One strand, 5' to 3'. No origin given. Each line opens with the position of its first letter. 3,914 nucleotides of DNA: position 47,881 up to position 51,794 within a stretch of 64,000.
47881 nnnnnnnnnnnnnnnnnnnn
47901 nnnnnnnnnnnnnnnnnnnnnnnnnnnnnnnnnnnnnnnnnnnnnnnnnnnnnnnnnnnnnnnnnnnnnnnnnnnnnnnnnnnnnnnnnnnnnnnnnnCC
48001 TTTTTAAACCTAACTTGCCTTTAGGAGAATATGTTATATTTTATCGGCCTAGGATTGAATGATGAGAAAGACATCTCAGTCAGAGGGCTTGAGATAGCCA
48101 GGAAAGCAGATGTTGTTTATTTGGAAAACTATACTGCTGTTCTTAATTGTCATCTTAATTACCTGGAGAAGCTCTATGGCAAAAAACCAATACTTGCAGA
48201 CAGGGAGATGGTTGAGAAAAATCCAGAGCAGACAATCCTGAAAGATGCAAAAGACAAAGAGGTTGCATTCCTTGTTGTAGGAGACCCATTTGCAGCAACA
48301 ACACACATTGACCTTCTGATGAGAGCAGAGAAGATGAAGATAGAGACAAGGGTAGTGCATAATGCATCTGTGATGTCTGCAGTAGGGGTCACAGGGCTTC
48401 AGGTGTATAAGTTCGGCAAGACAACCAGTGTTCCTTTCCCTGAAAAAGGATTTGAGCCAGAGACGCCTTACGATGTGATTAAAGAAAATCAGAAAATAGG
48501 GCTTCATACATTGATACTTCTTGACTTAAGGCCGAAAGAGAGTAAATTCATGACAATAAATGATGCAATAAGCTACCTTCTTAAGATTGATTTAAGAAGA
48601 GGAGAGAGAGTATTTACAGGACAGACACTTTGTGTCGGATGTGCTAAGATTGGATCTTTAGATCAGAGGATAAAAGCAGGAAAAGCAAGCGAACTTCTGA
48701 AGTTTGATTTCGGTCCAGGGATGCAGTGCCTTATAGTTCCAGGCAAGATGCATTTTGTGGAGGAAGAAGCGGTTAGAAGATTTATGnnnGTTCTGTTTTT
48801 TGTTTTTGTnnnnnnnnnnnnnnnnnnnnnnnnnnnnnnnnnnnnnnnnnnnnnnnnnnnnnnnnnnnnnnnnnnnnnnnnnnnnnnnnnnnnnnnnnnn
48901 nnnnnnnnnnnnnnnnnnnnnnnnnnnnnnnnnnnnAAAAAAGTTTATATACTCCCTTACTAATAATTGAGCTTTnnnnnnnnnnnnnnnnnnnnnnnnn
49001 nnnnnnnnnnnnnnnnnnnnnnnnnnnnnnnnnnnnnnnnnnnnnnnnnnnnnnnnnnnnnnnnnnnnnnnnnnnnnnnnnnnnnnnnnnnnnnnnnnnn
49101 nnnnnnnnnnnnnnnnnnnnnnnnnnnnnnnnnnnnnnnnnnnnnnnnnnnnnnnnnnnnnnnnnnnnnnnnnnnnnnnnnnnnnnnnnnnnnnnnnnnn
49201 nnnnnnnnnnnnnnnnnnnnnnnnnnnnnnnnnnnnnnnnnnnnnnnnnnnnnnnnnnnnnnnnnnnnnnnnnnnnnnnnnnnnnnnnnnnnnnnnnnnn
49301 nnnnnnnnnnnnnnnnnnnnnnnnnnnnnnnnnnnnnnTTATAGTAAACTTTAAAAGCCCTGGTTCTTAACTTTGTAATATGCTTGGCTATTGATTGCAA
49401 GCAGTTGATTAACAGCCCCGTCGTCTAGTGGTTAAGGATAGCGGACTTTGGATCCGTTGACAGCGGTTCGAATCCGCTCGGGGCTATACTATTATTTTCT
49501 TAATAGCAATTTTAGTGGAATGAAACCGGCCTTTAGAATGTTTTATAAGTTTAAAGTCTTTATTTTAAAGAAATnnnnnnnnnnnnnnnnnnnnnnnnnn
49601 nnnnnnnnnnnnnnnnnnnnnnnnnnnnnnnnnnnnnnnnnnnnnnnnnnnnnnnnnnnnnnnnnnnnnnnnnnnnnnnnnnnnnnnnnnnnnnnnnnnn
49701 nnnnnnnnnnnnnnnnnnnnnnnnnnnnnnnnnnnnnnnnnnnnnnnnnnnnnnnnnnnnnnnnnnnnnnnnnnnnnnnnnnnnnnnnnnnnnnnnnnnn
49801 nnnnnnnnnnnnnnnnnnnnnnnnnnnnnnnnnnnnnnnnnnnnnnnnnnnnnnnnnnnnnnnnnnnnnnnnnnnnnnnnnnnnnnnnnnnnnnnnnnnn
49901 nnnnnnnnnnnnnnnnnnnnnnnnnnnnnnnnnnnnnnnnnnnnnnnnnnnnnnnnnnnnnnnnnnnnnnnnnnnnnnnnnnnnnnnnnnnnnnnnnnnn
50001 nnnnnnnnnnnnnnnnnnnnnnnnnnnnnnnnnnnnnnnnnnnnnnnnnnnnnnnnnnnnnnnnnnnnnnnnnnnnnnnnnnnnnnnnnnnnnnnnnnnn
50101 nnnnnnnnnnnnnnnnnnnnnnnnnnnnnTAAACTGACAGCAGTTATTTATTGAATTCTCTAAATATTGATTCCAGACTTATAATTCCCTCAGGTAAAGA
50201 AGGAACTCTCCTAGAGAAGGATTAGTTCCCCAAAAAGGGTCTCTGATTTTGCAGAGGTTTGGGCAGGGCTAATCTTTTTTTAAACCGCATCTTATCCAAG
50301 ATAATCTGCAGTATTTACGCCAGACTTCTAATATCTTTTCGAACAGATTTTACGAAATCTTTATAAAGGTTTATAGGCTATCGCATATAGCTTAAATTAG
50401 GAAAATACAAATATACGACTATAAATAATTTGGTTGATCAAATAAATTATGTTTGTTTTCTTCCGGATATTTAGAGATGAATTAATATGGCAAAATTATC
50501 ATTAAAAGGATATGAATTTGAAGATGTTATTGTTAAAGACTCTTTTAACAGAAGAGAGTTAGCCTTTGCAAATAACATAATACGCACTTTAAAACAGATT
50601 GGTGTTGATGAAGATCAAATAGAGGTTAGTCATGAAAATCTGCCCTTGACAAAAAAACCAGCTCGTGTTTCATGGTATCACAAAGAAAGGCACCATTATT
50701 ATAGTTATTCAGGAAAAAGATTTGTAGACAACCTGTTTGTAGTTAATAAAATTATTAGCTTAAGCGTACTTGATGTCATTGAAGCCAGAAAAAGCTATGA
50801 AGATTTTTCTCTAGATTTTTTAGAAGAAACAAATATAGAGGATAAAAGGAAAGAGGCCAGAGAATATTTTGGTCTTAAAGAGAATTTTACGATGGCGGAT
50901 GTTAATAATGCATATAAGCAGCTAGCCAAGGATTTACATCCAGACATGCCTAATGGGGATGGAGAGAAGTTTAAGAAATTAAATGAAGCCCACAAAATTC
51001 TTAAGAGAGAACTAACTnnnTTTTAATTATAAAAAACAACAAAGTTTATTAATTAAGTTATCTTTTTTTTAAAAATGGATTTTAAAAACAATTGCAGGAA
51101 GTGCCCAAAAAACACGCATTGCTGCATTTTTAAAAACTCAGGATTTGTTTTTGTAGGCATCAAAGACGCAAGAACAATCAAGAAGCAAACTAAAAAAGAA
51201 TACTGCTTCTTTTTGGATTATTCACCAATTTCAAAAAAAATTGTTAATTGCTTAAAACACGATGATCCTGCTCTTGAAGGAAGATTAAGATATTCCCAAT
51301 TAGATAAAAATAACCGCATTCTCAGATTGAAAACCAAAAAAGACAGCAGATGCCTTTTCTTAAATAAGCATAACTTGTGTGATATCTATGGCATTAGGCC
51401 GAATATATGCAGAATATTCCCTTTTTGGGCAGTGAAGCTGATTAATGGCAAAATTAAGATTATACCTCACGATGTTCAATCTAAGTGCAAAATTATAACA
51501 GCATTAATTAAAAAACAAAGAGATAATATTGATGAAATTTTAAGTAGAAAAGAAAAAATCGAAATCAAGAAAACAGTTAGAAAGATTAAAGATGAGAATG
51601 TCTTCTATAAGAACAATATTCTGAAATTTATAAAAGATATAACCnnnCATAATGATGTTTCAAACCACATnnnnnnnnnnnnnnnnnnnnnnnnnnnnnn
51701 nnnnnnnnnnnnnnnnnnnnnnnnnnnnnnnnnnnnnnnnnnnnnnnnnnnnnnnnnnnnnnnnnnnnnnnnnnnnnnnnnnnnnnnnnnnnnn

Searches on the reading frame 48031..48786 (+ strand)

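Call 59: search_protein_families(library=pfam, proteins=[window:48031-48786:+], max_evalue=0.001)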
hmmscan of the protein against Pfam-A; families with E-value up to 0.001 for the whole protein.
window:48031-48786:+ (252 aa): 1 family
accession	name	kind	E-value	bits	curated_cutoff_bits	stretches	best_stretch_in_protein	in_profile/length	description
PF00590.25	TP_methylase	-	6.5e-23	82.2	27.8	1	1-222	1-211/212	Tetrapyrrole (Corrin/Porphyrin) Methylases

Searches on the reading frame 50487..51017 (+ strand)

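Call 59: search_protein_families(library=pfam, proteins=[window:50487-51017:+], max_evalue=0.001)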
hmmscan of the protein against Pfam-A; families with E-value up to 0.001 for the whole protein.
window:50487-51017:+ (177 aa): 1 family
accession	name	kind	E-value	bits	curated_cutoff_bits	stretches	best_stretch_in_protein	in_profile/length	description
PF00226.36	DnaJ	-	5.8e-10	39.6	27.8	1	128-174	6-55/63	DnaJ domain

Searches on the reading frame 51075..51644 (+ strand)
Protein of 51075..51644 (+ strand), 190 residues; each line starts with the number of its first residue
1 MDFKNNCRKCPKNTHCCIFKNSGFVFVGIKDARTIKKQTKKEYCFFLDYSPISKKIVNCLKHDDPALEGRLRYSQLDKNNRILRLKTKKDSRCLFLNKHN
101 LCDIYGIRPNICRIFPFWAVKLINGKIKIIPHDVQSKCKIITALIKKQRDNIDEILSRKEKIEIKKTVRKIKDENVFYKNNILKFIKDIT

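Call 59: search_protein_families(library=pfam, proteins=[window:51075-51644:+], max_evalue=0.001)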
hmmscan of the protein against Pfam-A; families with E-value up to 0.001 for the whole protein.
window:51075-51644:+ (190 aa): 1 family
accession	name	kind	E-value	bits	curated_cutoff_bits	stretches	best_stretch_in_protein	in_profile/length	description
PF03692.20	CxxCxxCC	-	7.1e-08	33.5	23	1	7-119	2-73/85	Putative zinc- or iron-chelating domain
